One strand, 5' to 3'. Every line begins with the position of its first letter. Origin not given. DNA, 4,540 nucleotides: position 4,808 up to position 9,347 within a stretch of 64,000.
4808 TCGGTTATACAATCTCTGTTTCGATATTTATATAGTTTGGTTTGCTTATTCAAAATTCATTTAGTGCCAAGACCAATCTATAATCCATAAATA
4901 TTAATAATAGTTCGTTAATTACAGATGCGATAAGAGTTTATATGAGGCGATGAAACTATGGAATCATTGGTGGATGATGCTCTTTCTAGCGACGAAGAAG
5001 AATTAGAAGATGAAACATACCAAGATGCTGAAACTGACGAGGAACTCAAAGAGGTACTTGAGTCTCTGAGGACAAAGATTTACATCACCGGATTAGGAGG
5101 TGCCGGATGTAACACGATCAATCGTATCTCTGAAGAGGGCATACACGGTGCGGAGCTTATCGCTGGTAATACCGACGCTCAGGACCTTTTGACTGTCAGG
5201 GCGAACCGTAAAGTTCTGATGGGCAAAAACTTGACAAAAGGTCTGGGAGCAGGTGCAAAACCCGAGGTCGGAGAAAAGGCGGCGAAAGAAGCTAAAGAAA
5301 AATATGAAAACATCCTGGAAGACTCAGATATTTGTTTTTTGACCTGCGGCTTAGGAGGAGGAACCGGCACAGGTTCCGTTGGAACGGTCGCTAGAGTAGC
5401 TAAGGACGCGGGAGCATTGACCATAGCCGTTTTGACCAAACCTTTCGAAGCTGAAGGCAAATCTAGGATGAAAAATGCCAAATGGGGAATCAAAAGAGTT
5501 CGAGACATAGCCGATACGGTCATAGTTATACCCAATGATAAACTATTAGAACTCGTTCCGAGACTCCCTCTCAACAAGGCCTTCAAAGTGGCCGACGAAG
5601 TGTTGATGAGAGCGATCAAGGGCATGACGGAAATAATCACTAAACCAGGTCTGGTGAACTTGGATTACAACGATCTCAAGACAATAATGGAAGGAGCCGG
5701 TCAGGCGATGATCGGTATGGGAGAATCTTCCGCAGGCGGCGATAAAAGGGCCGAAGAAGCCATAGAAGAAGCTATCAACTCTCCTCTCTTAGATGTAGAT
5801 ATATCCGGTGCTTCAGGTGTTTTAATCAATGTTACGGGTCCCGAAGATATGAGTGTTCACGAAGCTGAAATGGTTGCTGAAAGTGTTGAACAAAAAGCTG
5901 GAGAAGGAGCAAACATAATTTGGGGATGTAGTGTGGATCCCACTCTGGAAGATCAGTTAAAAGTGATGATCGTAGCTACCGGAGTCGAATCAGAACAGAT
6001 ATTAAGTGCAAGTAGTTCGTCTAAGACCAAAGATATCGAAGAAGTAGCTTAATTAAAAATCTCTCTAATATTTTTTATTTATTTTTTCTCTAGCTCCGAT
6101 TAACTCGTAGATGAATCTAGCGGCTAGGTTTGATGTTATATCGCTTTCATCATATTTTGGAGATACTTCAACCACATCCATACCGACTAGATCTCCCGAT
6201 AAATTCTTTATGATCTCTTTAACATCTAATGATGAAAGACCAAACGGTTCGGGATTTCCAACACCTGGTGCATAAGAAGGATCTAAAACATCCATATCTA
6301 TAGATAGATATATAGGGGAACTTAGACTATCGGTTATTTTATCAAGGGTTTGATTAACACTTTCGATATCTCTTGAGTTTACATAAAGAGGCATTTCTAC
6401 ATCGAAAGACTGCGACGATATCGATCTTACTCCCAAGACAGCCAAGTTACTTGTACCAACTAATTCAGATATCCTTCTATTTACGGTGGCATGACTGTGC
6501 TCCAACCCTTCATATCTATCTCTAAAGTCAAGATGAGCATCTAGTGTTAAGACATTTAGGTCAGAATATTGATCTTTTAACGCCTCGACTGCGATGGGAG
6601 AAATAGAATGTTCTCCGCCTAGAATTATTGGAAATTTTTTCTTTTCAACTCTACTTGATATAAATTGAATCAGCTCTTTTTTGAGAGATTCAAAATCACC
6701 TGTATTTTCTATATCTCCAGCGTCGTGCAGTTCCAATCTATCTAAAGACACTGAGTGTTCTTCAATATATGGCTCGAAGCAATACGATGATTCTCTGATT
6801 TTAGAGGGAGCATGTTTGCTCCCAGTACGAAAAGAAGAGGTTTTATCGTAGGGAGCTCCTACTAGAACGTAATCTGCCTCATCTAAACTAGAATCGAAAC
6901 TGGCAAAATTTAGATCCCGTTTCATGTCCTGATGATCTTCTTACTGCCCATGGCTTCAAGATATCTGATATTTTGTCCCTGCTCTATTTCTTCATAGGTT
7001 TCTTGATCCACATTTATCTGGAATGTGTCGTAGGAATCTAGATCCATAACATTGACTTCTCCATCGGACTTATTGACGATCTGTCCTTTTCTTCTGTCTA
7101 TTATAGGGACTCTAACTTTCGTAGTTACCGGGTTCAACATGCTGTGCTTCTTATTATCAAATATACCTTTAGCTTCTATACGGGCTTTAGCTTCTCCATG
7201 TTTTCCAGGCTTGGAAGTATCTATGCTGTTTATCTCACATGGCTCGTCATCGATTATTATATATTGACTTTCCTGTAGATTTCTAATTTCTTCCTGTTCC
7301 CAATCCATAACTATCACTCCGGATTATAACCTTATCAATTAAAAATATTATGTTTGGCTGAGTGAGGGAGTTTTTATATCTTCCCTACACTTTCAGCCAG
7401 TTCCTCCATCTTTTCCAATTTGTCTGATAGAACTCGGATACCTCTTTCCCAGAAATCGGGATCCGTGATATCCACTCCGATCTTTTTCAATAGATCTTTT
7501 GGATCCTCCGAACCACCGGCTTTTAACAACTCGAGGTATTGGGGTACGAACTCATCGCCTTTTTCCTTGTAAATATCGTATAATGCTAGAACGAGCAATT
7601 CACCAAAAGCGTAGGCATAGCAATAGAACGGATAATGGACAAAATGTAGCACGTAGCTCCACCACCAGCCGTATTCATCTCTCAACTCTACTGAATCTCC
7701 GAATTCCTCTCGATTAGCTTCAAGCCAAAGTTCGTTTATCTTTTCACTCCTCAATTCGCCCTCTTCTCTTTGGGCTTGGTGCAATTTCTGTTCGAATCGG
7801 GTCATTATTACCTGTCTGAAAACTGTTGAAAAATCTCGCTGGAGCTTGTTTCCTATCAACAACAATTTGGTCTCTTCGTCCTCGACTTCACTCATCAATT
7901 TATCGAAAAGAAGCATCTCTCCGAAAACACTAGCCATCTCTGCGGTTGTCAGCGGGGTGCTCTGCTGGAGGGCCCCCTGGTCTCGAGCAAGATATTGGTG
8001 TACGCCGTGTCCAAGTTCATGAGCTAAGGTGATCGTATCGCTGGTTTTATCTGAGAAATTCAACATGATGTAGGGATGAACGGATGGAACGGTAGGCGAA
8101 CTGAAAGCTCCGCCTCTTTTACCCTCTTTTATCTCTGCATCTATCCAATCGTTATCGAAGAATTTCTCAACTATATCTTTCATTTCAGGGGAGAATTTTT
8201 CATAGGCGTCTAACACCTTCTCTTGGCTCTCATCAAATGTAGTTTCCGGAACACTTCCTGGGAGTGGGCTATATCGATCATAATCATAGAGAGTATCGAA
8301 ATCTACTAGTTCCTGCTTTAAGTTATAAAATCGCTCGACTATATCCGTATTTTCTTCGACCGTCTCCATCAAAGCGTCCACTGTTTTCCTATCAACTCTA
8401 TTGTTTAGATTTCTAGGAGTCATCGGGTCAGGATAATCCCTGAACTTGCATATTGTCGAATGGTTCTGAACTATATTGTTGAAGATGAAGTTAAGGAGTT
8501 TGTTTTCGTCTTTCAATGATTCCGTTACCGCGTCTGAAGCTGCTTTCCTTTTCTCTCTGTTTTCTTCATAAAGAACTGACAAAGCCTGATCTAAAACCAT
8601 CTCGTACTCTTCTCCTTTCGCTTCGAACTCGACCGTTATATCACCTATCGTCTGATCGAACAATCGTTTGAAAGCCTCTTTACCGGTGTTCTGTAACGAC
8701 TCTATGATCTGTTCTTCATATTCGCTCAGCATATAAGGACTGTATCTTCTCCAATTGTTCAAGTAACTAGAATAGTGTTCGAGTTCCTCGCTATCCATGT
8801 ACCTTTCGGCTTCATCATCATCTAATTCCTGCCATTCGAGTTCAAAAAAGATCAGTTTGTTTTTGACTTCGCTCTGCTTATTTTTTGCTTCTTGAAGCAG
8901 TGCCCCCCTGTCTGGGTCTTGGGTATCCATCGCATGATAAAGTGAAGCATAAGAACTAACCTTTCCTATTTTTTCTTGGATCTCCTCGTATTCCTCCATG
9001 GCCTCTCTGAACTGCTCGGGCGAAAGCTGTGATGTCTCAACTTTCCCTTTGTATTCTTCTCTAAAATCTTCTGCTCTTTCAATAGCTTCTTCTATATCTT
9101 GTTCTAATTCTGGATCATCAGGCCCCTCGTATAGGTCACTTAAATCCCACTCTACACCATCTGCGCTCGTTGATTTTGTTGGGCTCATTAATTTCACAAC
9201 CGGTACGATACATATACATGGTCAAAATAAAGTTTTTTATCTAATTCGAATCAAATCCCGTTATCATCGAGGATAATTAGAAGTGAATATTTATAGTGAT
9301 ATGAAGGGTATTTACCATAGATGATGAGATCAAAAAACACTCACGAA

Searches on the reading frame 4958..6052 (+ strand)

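Call 63: search_protein_families(library=pfam, proteins=[window:4958-6052:+], max_evalue=0.0001)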
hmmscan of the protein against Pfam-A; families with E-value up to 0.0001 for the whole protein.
window:4958-6052:+ (364 aa): 2 families
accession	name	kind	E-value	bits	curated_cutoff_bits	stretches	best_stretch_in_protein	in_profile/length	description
PF00091.31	Tubulin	-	1.1e-42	146.9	33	1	40-200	1-189/190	Tubulin/FtsZ family, GTPase domain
PF12327.13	FtsZ_C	-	4e-33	114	27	1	248-344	1-95/95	FtsZ family, C-terminal domain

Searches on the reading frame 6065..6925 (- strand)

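Call 63: search_protein_families(library=pfam, proteins=[window:6065-6925:-], max_evalue=0.0001)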
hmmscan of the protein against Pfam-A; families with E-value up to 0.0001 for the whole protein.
window:6065-6925:- (286 aa): 1 family
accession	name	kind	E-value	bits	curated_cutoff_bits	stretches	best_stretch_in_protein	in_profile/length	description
PF00491.26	Arginase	-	1.3e-71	241.8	22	1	18-276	2-279/280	Arginase family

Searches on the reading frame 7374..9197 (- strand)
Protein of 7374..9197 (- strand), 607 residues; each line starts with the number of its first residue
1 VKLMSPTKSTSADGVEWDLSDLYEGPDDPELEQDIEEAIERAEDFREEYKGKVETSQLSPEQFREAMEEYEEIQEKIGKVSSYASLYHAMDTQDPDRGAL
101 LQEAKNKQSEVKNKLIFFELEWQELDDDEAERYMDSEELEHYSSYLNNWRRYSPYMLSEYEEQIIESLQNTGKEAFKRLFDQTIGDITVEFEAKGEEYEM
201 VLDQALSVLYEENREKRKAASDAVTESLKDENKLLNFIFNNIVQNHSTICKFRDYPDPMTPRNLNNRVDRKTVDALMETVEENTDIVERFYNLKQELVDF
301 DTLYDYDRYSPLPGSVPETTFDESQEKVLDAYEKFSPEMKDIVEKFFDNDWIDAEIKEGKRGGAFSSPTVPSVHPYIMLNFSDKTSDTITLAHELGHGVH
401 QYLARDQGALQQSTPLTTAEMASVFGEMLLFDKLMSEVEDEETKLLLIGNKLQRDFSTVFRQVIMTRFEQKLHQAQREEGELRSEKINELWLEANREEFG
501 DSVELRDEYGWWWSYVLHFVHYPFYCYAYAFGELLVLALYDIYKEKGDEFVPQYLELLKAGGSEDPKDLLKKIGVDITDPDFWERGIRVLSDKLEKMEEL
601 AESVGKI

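Call 63: search_protein_families(library=pfam, proteins=[window:7374-9197:-], max_evalue=0.0001)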
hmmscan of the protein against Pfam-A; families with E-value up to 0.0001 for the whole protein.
window:7374-9197:- (607 aa): 2 families
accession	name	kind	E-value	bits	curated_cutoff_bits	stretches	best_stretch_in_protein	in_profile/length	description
PF01432.26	Peptidase_M3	-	1.1e-50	173.7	27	1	209-587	3-455/457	Peptidase family M3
PF08439.15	Peptidase_M3_N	-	6.8e-15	55.5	25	1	121-188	1-69/70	Oligopeptidase F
